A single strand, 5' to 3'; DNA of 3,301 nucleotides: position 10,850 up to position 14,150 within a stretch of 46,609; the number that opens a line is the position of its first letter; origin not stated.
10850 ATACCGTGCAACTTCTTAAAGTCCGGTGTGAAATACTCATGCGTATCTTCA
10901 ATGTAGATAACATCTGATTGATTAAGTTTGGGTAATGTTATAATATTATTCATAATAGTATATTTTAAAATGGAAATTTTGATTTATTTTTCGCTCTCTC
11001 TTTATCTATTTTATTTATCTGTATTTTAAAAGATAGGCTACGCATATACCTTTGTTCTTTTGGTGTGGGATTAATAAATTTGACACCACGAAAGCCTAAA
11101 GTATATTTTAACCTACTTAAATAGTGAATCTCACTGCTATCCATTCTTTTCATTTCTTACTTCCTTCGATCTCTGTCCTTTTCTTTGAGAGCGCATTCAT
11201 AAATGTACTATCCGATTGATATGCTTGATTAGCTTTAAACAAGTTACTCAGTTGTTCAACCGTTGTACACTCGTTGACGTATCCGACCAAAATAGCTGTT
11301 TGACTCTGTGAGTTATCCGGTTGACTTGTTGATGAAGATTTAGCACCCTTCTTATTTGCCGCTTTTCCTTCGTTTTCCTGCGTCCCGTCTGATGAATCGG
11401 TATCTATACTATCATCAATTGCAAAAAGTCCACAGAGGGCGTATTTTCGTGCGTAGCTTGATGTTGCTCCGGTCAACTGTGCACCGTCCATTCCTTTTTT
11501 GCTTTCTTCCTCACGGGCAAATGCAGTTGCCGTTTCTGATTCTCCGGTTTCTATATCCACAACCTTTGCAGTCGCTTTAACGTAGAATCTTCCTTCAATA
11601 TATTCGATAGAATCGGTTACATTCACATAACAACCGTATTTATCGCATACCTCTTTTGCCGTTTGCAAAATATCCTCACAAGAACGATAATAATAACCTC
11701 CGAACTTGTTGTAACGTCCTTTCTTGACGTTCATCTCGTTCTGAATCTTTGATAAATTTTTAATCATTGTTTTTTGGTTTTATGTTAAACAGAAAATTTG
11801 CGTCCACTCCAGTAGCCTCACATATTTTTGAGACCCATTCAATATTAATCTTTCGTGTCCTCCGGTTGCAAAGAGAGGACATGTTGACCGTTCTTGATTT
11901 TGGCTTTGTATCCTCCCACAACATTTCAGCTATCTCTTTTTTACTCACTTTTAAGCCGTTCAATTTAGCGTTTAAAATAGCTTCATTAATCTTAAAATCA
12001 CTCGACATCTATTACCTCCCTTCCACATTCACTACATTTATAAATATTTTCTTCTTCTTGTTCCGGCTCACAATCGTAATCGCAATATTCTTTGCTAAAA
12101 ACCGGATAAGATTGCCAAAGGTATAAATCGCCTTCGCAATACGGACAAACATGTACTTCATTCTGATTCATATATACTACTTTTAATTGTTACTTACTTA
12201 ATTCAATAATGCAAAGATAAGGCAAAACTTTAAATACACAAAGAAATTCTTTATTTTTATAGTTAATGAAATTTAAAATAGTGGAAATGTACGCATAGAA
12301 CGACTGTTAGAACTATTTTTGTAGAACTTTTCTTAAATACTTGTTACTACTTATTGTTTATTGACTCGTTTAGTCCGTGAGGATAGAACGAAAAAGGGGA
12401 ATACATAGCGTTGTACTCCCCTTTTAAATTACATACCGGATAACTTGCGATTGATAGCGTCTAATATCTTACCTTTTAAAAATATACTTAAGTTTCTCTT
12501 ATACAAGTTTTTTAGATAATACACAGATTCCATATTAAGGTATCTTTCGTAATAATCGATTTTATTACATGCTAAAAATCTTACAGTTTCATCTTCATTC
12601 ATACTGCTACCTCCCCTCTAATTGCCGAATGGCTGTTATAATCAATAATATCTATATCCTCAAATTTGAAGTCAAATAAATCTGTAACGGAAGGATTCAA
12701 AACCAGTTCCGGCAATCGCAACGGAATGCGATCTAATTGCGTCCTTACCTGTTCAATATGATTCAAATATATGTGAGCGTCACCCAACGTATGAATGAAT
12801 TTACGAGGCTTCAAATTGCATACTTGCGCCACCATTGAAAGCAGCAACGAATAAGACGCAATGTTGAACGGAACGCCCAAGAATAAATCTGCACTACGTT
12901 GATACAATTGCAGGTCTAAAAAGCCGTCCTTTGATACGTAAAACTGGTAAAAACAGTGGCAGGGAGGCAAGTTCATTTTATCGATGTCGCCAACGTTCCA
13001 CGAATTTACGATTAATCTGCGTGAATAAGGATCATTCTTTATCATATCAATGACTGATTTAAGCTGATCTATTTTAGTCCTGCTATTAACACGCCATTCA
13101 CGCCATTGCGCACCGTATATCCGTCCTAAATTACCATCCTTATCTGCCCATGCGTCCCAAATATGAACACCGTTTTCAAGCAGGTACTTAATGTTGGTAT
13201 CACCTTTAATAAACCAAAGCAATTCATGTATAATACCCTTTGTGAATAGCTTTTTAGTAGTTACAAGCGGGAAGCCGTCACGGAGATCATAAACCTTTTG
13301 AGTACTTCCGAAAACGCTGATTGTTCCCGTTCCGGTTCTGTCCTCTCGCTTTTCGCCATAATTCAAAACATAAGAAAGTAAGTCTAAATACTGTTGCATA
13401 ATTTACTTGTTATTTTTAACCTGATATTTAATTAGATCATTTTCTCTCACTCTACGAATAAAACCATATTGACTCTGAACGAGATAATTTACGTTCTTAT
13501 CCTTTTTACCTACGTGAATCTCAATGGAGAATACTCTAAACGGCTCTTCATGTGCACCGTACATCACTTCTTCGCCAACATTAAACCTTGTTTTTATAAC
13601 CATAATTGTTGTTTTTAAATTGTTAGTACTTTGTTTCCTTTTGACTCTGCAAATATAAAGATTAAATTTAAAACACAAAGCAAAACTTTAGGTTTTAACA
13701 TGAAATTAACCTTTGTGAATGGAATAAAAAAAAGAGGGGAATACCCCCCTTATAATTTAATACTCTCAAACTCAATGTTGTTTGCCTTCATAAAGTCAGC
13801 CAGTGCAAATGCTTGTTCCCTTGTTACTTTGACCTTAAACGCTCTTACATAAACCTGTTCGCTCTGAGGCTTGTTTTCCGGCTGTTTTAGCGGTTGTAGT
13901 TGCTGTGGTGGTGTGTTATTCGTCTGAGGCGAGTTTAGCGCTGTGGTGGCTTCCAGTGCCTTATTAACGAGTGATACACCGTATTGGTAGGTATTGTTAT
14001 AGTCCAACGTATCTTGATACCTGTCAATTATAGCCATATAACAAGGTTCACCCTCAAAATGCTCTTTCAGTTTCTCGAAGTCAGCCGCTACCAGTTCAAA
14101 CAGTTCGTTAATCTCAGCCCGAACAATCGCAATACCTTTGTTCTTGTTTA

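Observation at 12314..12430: Possible plus-strand small RNA antisense to the 5' leader shared by several operons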

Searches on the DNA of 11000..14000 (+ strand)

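Call 10: search_dna_similar(query=window:11000-14000:+, collection=phages, mode=near)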
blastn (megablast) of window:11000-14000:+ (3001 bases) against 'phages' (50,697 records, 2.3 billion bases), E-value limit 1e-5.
Records with a match: 11; places in all: 15; records where one place covers at least 80% of the query: 7.
Best place of each record, by identity: 90-95% 11.
By first word of the organism name: Bacteroides 11.
By host as written in the record: Bacteroides fragilis CSC10 3; Bacteroides fragilis DA698 2; Bacteroides fragilis DA695 2; Bacteroides fragilis DA486 1; Bacteroides fragilis HM4 1; Bacteroides ovatus BSC649 1; Bacteroides fragilis TSN8 1.
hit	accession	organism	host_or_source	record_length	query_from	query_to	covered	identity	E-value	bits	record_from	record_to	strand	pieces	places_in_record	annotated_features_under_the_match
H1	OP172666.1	Bacteroides phage BF486P1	Bacteroides fragilis DA486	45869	148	3001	95%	93.7%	0e+0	4287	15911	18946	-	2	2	thymidylate synthase | hypothetical protein (x9)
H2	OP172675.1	Bacteroides phage BF698P1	Bacteroides fragilis DA698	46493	2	2999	95%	91.5%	0e+0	3968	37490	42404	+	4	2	hypothetical protein (x11) | thymidylate synthase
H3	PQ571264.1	Bacteroides phage BF3-TP1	Bacteroides fragilis HM4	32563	2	3001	95%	91.7%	0e+0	3984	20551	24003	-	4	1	thymidylate synthase | recombination protein | hypothetical protein (x8)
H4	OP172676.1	Bacteroides phage BF698P3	Bacteroides fragilis DA698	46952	144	3001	91%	92.5%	0e+0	3917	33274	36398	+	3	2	thymidylate synthase | hypothetical protein (x7)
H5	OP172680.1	Bacteroides phage BK649P1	Bacteroides ovatus BSC649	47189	148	3001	91%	92.4%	0e+0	3879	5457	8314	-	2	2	thymidylate synthase | hypothetical protein (x7)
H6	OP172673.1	Bacteroides phage BF695P2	Bacteroides fragilis DA695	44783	150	3001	91%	92.4%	0e+0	3898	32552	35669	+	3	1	thymidylate synthase | hypothetical protein (x7)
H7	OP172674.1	Bacteroides phage BF695P3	Bacteroides fragilis DA695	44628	150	3001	91%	92.4%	0e+0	3898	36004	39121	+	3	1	thymidylate synthase | hypothetical protein (x7)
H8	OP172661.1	Bacteroides phage BF8P1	Bacteroides fragilis TSN8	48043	1211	1279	2%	91.3%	1e-16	95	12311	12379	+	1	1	none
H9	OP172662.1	Bacteroides phage BF10P1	Bacteroides fragilis CSC10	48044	1211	1279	2%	91.3%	1e-16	95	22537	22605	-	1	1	none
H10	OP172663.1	Bacteroides phage BF10P2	Bacteroides fragilis CSC10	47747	1211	1279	2%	91.3%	1e-16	95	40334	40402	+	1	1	none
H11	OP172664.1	Bacteroides phage BF10P3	Bacteroides fragilis CSC10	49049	1211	1279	2%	91.3%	1e-16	95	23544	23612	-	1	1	none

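Call 11: search_dna_similar(query=window:12100-12500:+, collection=phages, mode=distant, max_rows=40)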
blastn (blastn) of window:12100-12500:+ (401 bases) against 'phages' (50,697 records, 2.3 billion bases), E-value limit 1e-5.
Records with a match: 24; places in all: 24; records where one place covers at least 80% of the query: 7.
Best place of each record, by identity: 95-99% 5; 90-95% 2; 80-90% 7; 60-80% 10.
By first word of the organism name: Bacteroides 24.
By host as written in the record: Bacteroides fragilis 5; Bacteroides fragilis CSC10 3; Bacteroides fragilis DA695 2; Bacteroides fragilis DA698 2; Bacteroides fragilis HSP40 (ATCC 51477) 2; Bacteroides fragilis DA766 2; Bacteroides fragilis DA486 1; Bacteroides fragilis HM4 1; and 6 more.
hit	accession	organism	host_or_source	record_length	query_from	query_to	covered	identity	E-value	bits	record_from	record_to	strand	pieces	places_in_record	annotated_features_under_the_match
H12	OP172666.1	Bacteroides phage BF486P1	Bacteroides fragilis DA486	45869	1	401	100%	96.0%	0e+0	652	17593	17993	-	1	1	hypothetical protein (x2)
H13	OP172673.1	Bacteroides phage BF695P2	Bacteroides fragilis DA695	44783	1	369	92%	94.3%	3e-161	572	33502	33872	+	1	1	hypothetical protein (x2)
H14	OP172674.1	Bacteroides phage BF695P3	Bacteroides fragilis DA695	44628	1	369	92%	94.3%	3e-161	572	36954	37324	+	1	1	hypothetical protein (x2)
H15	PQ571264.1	Bacteroides phage BF3-TP1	Bacteroides fragilis HM4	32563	1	364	91%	95.6%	4e-165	585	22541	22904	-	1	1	hypothetical protein (x2)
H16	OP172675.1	Bacteroides phage BF698P1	Bacteroides fragilis DA698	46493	1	364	91%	95.6%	4e-165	585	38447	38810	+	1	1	hypothetical protein (x2)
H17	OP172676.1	Bacteroides phage BF698P3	Bacteroides fragilis DA698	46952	1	364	91%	95.6%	4e-165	585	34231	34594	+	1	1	hypothetical protein (x2)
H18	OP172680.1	Bacteroides phage BK649P1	Bacteroides ovatus BSC649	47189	1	364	91%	95.6%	4e-165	585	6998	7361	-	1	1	hypothetical protein (x2)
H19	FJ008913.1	Bacteroides phage B40-8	Bacteroides fragilis HSP40 (ATCC 51477)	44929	82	401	80%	68.1%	4e-20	104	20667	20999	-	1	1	none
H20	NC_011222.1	Bacteroides phage B40-8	Bacteroides fragilis HSP40 (ATCC 51477)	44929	82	401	80%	68.1%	4e-20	104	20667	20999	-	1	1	none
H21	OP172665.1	Bacteroides phage BF344P1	Bacteroides fragilis BSC344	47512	82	401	80%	67.6%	6e-18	97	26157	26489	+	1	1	hypothetical protein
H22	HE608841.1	Bacteroides phage B124-14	Bacteroides fragilis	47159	82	381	75%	68.0%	2e-17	96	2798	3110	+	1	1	hypothetical protein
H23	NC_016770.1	Bacteroides phage B124-14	Bacteroides fragilis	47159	82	381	75%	68.0%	2e-17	96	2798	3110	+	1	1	hypothetical protein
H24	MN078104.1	Bacteroides phage Barc2635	Bacteroides fragilis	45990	82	372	73%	68.3%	2e-17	96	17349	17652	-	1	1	none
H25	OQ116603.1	Bacteroides phage vB_BfrS_UZM3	Bacteroides fragilis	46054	82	368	72%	68.6%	9e-16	91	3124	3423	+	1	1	none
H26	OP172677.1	Bacteroides phage BF702P1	Bacteroides fragilis DA702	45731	82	372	73%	67.6%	2e-17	96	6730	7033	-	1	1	none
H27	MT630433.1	Bacteroides phage vB_BfrS_23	Bacteroides fragilis GB124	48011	82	368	72%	68.0%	9e-16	91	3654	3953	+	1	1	hypothetical protein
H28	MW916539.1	Bacteroides phage GEC_vB_Bfr_VA7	Bacteroides fragilis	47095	82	368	72%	67.7%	2e-17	96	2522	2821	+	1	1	hypothetical protein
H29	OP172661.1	Bacteroides phage BF8P1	Bacteroides fragilis TSN8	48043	82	179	24%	84.0%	2e-18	100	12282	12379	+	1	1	none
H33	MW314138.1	Bacteroides phage vB_BfraS_NCTC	Bacteroides fragilis NCTC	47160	82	179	24%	83.0%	2e-17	95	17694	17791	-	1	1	none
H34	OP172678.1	Bacteroides phage BF766P1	Bacteroides fragilis DA766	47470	82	179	24%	83.0%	2e-17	95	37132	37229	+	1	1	none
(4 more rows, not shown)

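Call 12: get_annotated_region(hit=H12, flank=1500)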
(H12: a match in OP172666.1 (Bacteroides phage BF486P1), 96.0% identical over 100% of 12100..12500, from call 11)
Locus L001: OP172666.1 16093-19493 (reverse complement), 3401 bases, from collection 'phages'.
description: Bacteroides phage BF486P1, complete genome.
organism: Bacteroides phage BF486P1 (NCBI taxid 2968549)
taxonomy: Viruses; Duplodnaviria; Heunggongvirae; Uroviricota; Caudoviricetes
host: Bacteroides fragilis DA486; source: municipal sewage; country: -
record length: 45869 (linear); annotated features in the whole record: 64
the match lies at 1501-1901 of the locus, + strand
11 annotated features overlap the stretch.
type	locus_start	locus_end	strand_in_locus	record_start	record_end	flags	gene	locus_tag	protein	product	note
CDS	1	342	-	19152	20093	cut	-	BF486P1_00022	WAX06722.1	hypothetical protein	-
CDS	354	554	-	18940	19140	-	-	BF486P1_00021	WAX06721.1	hypothetical protein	-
CDS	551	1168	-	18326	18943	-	-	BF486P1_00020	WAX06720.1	hypothetical protein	-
CDS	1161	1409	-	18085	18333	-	-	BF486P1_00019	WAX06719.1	hypothetical protein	-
CDS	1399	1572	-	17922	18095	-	-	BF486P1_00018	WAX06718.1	hypothetical protein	-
CDS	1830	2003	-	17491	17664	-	-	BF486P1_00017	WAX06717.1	hypothetical protein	-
CDS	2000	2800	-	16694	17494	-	-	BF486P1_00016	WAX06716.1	thymidylate synthase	-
CDS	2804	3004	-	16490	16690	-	-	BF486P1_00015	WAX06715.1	hypothetical protein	-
CDS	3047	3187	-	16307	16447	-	-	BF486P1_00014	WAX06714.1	hypothetical protein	-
CDS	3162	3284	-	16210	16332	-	-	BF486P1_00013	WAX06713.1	hypothetical protein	-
CDS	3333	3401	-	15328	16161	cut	-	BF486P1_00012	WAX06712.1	hypothetical protein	-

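Call 13: get_annotated_region(hit=H19, flank=1500)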
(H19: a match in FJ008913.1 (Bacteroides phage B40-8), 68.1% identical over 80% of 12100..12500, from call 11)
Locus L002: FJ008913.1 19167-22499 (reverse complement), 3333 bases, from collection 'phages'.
description: Bacteroides phage B40-8 culture-collection ATCC:51477-B1, complete genome.
organism: Bacteroides phage B40-8 (NCBI taxid 99179)
taxonomy: Viruses; Duplodnaviria; Heunggongvirae; Uroviricota; Caudoviricetes
host: Bacteroides fragilis HSP40 (ATCC 51477); source: -; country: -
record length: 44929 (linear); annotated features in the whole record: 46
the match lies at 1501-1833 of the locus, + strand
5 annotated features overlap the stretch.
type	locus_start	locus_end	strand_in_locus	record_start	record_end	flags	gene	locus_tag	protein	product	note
CDS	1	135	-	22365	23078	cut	-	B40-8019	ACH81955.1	conserved hypothetical protein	-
CDS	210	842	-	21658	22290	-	-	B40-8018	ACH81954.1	putative essential recombination function protein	pfam04404; ERF superfamily; similar to DNA single-strand annealing proteins; SSAPs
CDS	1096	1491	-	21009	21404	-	-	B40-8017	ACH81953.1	hypothetical phage protein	-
CDS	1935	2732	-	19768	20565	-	-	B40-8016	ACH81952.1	putatitve thymidylate synthase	pfam00303; Thymidylat_synt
CDS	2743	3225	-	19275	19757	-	-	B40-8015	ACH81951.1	putative DNA N-6-adenine-methyltransferase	DNA methylase; pfam05869; Dam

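Call 14: get_annotated_region(hit=H22, flank=1500)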
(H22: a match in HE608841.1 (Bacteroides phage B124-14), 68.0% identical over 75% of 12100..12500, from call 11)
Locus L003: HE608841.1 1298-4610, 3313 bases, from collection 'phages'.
description: Bacteroides phage B124-14 complete genome.
organism: Bacteroides phage B124-14 (NCBI taxid 1105171)
taxonomy: Viruses; Duplodnaviria; Heunggongvirae; Uroviricota; Caudoviricetes
host: Bacteroides fragilis; source: municipal wastewater; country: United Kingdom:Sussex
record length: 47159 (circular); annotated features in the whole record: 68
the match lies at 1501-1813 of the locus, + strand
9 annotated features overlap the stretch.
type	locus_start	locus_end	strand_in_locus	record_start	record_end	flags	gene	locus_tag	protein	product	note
CDS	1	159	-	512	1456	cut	-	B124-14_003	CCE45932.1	hypothetical protein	ORF003c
CDS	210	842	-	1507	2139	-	-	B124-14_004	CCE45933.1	putative essential recombination protein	ORF004c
CDS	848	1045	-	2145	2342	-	-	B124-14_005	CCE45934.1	hypothetical protein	ORF005c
CDS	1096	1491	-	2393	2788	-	-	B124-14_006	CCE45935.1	hypothetical protein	ORF006c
CDS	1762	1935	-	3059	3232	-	-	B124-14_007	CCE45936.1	hypothetical protein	ORF007c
CDS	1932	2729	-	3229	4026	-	-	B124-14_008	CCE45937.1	ThyA, thymidylate synthase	ORF008c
CDS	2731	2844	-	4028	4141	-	-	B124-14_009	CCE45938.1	hypothetical protein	ORF009c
CDS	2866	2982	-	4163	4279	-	-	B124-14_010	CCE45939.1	hypothetical protein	ORF010c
CDS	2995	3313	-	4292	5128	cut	-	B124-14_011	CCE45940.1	hypothetical protein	ORF011c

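Call 15: get_annotated_region(hit=H29, flank=1500)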
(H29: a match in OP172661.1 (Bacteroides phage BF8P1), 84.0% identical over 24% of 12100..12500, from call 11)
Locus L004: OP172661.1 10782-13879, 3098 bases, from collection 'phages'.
description: Bacteroides phage BF8P1, complete genome.
organism: Bacteroides phage BF8P1 (NCBI taxid 2968545)
taxonomy: Viruses; Duplodnaviria; Heunggongvirae; Uroviricota; Caudoviricetes
host: Bacteroides fragilis TSN8; source: municipal sewage; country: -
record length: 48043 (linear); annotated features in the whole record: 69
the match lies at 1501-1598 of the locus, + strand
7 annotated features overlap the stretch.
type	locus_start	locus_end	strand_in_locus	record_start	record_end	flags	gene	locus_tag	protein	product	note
CDS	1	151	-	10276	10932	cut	-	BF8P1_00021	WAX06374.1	hypothetical protein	-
CDS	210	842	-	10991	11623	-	-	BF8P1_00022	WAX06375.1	hypothetical protein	-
CDS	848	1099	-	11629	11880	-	-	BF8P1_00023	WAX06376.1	hypothetical protein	-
CDS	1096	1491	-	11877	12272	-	-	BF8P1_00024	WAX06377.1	hypothetical protein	-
CDS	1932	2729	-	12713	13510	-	-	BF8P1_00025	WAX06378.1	thymidylate synthase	-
CDS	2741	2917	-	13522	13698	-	-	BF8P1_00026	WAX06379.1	hypothetical protein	-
CDS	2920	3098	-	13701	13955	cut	-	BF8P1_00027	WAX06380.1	hypothetical protein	-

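Call 16: get_annotated_region(hit=H13, flank=1500)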
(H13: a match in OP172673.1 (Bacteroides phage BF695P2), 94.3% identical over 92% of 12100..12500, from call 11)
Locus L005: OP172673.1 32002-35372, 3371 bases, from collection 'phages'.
description: Bacteroides phage BF695P2, partial genome.
organism: Bacteroides phage BF695P2 (NCBI taxid 2968556)
taxonomy: Viruses; Duplodnaviria; Heunggongvirae; Uroviricota; Caudoviricetes
host: Bacteroides fragilis DA695; source: municipal sewage; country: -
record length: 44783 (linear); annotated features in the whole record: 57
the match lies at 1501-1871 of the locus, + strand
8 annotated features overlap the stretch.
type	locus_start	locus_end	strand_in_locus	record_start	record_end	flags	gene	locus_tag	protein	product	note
CDS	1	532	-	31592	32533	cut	-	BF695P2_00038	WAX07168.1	hypothetical protein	-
CDS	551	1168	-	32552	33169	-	-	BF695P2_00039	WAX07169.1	hypothetical protein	-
CDS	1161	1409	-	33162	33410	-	-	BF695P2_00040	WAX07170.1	hypothetical protein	-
CDS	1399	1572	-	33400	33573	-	-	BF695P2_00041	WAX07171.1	hypothetical protein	-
CDS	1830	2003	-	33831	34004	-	-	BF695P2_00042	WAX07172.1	hypothetical protein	-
CDS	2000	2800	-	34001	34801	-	-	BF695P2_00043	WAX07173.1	thymidylate synthase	-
CDS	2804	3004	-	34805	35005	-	-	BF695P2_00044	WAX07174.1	hypothetical protein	-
CDS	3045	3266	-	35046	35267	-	-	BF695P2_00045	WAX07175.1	hypothetical protein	-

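Call 17: get_annotated_region(hit=H15, flank=1500)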
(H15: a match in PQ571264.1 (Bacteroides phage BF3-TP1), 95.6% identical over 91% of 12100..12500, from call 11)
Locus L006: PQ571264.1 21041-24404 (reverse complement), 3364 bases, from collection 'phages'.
description: Bacteroides phage BF3-TP1, complete genome.
organism: Bacteroides phage BF3-TP1 (NCBI taxid 3385212)
taxonomy: Viruses
host: Bacteroides fragilis HM4; source: sewage from septic tank; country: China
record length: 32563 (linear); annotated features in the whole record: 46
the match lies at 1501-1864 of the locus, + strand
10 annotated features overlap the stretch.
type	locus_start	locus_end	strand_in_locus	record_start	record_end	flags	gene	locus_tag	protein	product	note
CDS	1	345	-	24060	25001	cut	-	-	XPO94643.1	RecE-like recombination exonuclease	BF3-TP1_gp32; BF3-TP1_gp32; Annot2=(structure alignment-afuniprot50) AF-A0A843HPP6-F1-model_v4 PD-(D/E)XK nuclease ...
CDS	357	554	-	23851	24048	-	-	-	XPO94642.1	hypothetical protein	BF3-TP1_gp31; BF3-TP1_gp31; None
CDS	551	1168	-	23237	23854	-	-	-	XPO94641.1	recombination protein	BF3-TP1_gp30; BF3-TP1_gp30; Annot2=(hmm profile search-phrog [Rank2]) phrog_155 Erf-like ssDNA annealing ...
CDS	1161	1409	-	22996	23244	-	-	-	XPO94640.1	hypothetical protein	BF3-TP1_gp29; BF3-TP1_gp29; None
CDS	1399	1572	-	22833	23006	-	-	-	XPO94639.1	hypothetical protein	BF3-TP1_gp28; BF3-TP1_gp28; None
CDS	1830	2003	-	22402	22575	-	-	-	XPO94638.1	hypothetical protein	BF3-TP1_gp27; BF3-TP1_gp27; None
CDS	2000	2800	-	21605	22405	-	-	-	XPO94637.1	thymidylate synthase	BF3-TP1_gp26; BF3-TP1_gp26; Annot2=(hmm profile search-phrog [Rank2]) phrog_160 thymidylate synthase;Annot3=(structure ...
CDS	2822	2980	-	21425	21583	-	-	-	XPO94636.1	hypothetical protein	BF3-TP1_gp25; BF3-TP1_gp25; None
CDS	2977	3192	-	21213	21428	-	-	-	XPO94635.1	hypothetical protein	BF3-TP1_gp24; BF3-TP1_gp24; None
CDS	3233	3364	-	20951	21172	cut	-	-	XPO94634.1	hypothetical protein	BF3-TP1_gp23; BF3-TP1_gp23; None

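Call 18: get_annotated_region(hit=H17, flank=1500)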
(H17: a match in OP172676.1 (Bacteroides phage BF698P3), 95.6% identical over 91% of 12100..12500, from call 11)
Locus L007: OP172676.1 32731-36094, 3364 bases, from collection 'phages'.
description: Bacteroides phage BF698P3, complete genome.
organism: Bacteroides phage BF698P3 (NCBI taxid 2968559)
taxonomy: Viruses; Duplodnaviria; Heunggongvirae; Uroviricota; Caudoviricetes
host: Bacteroides fragilis DA698; source: municipal sewage; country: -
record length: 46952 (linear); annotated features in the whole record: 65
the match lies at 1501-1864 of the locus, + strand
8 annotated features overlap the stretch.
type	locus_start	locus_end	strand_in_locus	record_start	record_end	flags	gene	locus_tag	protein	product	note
CDS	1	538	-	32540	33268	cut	-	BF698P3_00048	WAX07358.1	hypothetical protein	-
CDS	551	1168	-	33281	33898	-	-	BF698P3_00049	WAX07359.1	hypothetical protein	-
CDS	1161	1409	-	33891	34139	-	-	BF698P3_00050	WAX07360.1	hypothetical protein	-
CDS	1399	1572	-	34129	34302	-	-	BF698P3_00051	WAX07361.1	hypothetical protein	-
CDS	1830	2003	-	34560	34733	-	-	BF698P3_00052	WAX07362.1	hypothetical protein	-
CDS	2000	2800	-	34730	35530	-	-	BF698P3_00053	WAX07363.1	thymidylate synthase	-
CDS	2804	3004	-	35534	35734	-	-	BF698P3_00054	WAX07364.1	hypothetical protein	-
CDS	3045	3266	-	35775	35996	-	-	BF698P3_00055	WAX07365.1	hypothetical protein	-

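Call 19: get_annotated_region(hit=H18, flank=1500)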
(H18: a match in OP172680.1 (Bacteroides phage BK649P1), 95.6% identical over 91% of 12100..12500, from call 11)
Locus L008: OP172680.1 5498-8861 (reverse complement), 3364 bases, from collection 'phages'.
description: Bacteroides phage BK649P1, complete genome.
organism: Bacteroides phage BK649P1 (NCBI taxid 2968576)
taxonomy: Viruses; Duplodnaviria; Heunggongvirae; Uroviricota; Caudoviricetes
host: Bacteroides ovatus BSC649; source: municipal sewage; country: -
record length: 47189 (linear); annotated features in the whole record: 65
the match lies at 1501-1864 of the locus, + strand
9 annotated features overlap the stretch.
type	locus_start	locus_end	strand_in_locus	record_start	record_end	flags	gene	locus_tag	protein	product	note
CDS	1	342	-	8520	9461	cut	-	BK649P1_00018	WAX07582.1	hypothetical protein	-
CDS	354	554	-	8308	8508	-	-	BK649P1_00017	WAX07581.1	hypothetical protein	-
CDS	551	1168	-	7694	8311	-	-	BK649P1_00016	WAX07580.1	hypothetical protein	-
CDS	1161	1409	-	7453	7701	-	-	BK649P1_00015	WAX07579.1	hypothetical protein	-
CDS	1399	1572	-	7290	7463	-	-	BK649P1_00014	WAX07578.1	hypothetical protein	-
CDS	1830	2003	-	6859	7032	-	-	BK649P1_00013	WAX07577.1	hypothetical protein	-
CDS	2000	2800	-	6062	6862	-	-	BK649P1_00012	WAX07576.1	thymidylate synthase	-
CDS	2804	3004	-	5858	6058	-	-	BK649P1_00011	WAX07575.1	hypothetical protein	-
CDS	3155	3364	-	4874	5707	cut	-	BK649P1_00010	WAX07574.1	hypothetical protein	-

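Call 20: get_annotated_region(hit=H21, flank=1500)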
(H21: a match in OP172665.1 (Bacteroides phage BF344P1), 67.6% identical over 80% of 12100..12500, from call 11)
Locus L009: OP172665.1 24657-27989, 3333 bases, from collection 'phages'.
description: Bacteroides phage BF344P1, complete genome.
organism: Bacteroides phage BF344P1 (NCBI taxid 2968544)
taxonomy: Viruses; Duplodnaviria; Heunggongvirae; Uroviricota; Caudoviricetes
host: Bacteroides fragilis BSC344; source: municipal sewage; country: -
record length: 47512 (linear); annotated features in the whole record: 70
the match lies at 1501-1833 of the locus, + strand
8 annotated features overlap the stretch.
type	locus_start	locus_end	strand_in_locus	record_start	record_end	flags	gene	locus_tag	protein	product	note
CDS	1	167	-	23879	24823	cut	-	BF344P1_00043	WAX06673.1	hypothetical protein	-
CDS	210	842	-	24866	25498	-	-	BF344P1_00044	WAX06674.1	hypothetical protein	-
CDS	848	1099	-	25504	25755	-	-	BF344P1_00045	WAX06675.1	hypothetical protein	-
CDS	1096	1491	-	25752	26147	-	-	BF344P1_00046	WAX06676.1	hypothetical protein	-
CDS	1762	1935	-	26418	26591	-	-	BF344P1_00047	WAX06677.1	hypothetical protein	-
CDS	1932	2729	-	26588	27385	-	-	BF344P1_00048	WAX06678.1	thymidylate synthase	-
CDS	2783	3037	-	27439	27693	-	-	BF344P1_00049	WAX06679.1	hypothetical protein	-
CDS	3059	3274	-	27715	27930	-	-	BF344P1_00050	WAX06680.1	hypothetical protein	-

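Call 21: get_annotated_region(hit=H24, flank=1500)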
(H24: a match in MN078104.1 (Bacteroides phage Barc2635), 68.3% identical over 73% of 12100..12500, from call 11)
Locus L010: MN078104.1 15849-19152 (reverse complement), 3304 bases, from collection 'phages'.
description: Bacteroides phage Barc2635, complete genome.
organism: Bacteroides phage Barc2635 (NCBI taxid 2596712)
taxonomy: Viruses; Duplodnaviria; Heunggongvirae; Uroviricota; Caudoviricetes
host: Bacteroides fragilis; source: raw urban sewage; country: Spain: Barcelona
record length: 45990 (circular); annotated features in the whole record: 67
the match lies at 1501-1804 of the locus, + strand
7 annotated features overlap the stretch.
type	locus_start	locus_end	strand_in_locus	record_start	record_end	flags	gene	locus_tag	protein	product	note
CDS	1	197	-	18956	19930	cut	-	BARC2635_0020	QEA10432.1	hypothetical protein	-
CDS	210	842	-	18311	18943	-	-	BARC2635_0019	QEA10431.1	essential recombination function protein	phage-like essential recombination function (ERF) protein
CDS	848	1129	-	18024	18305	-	-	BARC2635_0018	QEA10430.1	hypothetical protein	-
CDS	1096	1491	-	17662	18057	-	-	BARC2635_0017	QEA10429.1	hypothetical protein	-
CDS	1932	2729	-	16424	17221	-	thyA2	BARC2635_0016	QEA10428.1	thymidylate synthase 2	-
CDS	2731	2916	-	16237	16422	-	-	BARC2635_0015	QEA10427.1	hypothetical protein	-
CDS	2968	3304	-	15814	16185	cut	-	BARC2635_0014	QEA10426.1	hypothetical protein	-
